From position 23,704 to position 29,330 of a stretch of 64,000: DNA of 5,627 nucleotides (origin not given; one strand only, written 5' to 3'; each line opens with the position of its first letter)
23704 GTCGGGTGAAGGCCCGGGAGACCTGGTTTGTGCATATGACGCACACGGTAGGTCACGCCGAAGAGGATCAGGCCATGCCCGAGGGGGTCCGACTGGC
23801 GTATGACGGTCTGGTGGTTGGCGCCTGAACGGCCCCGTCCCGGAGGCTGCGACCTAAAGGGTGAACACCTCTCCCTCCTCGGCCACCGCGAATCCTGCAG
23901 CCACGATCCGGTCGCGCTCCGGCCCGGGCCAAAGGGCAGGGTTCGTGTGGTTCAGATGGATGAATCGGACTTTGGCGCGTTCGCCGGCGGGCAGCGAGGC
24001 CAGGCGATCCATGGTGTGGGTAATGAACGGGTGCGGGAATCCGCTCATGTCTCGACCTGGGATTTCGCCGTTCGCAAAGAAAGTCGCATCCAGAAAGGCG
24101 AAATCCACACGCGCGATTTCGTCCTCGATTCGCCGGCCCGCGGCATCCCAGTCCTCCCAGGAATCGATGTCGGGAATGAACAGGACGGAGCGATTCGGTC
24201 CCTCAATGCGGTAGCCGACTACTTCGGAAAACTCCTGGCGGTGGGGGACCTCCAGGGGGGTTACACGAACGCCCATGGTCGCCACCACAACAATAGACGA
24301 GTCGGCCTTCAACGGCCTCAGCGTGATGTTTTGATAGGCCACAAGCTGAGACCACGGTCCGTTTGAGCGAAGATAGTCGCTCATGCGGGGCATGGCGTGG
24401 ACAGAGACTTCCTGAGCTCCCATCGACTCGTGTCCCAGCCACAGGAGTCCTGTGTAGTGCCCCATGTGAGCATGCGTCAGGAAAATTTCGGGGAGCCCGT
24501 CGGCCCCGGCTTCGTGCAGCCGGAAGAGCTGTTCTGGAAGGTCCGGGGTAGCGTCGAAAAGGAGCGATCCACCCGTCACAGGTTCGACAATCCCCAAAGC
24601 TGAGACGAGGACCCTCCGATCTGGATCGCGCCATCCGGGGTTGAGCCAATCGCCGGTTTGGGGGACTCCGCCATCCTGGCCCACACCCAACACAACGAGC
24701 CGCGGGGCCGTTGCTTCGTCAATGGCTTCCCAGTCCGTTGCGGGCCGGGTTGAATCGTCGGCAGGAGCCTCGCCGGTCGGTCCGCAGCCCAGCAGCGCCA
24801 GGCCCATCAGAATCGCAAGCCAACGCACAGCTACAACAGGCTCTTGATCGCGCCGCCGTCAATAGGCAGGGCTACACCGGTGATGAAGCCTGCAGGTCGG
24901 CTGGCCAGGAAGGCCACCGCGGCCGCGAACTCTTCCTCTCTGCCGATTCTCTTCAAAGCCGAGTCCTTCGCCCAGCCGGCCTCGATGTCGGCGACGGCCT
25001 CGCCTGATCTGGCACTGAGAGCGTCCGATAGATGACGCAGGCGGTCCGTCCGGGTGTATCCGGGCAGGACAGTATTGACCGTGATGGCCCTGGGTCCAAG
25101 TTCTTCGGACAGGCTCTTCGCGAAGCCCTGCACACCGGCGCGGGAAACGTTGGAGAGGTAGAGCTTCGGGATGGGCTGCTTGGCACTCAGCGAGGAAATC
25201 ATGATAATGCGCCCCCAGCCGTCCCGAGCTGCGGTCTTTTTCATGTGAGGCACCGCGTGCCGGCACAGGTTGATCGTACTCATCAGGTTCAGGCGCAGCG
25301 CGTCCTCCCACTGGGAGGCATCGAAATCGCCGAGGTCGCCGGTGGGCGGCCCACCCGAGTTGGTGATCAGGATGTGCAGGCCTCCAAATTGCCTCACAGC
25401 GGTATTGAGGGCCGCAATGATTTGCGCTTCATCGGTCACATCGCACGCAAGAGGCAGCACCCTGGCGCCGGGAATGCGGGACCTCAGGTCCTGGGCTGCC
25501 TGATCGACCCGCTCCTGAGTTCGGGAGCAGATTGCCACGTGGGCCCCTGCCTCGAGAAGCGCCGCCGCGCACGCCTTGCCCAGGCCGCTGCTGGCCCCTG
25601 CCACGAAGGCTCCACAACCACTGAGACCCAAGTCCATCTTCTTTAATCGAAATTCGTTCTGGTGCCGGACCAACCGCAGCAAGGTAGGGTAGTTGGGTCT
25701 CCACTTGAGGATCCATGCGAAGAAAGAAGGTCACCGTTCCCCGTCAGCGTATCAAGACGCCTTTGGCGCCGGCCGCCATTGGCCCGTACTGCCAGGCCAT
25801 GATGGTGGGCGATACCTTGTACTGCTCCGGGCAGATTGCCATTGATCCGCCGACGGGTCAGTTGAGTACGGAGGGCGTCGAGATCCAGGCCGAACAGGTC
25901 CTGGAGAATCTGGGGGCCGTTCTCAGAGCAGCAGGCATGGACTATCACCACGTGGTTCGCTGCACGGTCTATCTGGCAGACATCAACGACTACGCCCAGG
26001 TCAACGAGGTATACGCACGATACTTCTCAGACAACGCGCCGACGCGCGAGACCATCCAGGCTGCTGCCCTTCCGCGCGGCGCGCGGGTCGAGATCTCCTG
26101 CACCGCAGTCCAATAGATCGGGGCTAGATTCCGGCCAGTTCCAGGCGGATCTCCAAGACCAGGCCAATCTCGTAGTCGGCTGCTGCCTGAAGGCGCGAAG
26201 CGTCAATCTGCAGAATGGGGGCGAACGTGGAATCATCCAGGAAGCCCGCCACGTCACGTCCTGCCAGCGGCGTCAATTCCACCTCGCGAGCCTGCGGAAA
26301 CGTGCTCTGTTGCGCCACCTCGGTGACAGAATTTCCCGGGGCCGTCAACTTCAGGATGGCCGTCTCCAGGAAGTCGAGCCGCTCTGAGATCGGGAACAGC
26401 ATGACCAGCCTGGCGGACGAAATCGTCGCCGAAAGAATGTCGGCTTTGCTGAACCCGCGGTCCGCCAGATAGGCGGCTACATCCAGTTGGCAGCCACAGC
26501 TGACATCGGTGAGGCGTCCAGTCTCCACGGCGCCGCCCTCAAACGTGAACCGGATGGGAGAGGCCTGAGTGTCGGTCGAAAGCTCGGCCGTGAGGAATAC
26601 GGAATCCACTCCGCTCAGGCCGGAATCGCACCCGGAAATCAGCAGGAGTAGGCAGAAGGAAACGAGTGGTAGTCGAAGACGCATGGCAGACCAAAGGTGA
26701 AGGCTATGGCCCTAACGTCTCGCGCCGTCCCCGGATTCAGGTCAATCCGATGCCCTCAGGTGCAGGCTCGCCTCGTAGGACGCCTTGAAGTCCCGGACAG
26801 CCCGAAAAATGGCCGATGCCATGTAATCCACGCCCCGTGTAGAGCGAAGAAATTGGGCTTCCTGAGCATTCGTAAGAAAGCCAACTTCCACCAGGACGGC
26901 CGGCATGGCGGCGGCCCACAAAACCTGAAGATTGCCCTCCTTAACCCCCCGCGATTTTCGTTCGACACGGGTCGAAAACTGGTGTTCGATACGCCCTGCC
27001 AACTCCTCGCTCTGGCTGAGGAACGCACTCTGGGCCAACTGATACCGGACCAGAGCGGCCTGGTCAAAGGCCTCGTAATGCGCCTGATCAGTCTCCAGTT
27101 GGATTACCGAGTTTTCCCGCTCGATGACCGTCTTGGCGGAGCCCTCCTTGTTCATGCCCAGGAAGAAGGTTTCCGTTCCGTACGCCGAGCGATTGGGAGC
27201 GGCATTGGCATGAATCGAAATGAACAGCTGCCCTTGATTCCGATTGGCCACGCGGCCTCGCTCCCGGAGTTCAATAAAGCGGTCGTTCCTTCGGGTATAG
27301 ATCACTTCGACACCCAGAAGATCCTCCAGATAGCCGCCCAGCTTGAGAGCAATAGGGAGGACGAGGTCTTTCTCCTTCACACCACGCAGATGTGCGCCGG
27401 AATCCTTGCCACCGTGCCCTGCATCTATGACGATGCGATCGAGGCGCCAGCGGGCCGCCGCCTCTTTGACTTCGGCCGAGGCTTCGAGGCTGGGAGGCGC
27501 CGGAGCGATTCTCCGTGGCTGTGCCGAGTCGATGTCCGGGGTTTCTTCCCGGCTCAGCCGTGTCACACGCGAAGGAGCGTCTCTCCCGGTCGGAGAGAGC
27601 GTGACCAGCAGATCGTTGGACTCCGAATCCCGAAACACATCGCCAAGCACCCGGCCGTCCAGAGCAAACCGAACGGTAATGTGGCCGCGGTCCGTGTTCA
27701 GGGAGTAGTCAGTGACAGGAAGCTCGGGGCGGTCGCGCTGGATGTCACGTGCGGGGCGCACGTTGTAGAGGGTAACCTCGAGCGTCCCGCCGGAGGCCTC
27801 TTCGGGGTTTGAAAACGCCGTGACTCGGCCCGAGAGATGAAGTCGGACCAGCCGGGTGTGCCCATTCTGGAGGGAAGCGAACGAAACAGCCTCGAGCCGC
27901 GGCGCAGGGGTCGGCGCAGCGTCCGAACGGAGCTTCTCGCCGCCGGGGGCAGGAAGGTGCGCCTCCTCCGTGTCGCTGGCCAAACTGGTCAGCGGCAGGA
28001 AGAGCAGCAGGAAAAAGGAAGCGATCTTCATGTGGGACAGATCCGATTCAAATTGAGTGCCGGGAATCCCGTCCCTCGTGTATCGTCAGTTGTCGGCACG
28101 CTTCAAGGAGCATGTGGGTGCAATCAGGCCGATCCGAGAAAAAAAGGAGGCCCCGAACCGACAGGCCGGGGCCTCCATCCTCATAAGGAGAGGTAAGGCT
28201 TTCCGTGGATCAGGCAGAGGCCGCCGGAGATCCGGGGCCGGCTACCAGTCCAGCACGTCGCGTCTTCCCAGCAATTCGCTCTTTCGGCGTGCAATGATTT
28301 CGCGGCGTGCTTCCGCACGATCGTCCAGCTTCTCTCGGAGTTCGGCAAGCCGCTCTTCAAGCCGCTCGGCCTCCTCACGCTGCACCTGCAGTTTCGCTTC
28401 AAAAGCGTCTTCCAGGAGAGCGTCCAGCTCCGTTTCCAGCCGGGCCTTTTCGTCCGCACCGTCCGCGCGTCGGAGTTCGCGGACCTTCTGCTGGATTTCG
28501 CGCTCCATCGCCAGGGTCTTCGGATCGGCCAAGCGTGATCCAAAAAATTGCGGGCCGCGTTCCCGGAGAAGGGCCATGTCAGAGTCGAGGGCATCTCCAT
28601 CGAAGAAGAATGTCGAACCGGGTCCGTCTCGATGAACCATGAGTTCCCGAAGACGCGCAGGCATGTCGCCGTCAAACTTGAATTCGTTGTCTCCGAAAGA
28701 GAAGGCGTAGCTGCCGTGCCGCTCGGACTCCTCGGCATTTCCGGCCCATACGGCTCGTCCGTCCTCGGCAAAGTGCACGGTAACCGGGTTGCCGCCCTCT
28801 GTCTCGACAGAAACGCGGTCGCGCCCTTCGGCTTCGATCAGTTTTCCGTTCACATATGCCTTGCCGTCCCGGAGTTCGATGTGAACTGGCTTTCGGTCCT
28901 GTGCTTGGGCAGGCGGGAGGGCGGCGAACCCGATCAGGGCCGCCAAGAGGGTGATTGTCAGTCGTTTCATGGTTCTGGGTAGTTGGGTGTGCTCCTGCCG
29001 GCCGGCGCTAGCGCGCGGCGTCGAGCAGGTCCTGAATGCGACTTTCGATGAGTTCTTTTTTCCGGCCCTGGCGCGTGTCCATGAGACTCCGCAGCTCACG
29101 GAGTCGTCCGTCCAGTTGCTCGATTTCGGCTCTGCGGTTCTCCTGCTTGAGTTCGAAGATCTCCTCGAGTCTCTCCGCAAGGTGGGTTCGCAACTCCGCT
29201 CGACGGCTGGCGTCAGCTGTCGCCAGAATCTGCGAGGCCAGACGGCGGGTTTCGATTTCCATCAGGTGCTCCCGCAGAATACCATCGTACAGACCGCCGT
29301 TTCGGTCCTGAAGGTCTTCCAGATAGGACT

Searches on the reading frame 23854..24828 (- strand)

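Call 54: search_protein_families(library=pfam, proteins=[window:23854-24828:-], max_evalue=0.001)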
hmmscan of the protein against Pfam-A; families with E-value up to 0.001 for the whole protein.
window:23854-24828:- (324 aa): 2 families
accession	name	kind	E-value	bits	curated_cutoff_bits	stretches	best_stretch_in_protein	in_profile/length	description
PF12706.13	Lactamase_B_2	-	3.7e-21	76.1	27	1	89-257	3-173/200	Beta-lactamase superfamily domain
PF00753.33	Lactamase_B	-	6e-05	23.5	22.7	1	81-138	11-70/196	Metallo-beta-lactamase superfamily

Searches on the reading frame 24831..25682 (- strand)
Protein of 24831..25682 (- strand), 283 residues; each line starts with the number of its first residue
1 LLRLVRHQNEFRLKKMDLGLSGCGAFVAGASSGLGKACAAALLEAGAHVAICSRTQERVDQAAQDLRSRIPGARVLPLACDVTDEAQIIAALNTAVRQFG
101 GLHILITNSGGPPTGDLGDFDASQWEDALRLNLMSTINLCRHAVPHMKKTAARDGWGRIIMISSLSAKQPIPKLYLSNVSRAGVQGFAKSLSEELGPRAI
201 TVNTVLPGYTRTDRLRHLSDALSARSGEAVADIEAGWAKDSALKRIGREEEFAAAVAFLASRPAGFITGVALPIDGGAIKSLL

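Call 54: search_protein_families(library=pfam, proteins=[window:24831-25682:-], max_evalue=0.001)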
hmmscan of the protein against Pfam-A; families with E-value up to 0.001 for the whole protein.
window:24831-25682:- (283 aa): 5 families
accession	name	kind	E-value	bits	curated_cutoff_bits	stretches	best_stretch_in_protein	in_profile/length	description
PF13561.12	adh_short_C2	-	1.8e-53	182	27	1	29-277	1-234/236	Enoyl-(Acyl carrier protein) reductase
PF00106.31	adh_short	-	1.2e-48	165.6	26.6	1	25-219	3-191/195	short chain dehydrogenase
PF23441.1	SDR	-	2e-12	47.5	27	1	25-215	10-199/258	SDR-like rossmann domain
PF08659.16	KR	-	1.9e-10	41.4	22.6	1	26-140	4-120/180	KR domain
PF13460.12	NAD_binding_10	-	4.8e-05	23.7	27.2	1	29-173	1-107/184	NAD(P)H-binding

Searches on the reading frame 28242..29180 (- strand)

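Call 22: search_protein_families(library=pfam, proteins=[window:28242-29180:-], max_evalue=0.1)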
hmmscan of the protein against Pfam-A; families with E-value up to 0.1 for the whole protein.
window:28242-29180:- (312 aa): 1 family
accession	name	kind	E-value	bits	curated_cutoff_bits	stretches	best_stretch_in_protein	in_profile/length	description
PF02736.25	Myosin_N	-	0.0079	16.4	27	1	107-136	13-41/45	Myosin N-terminal SH3-like domain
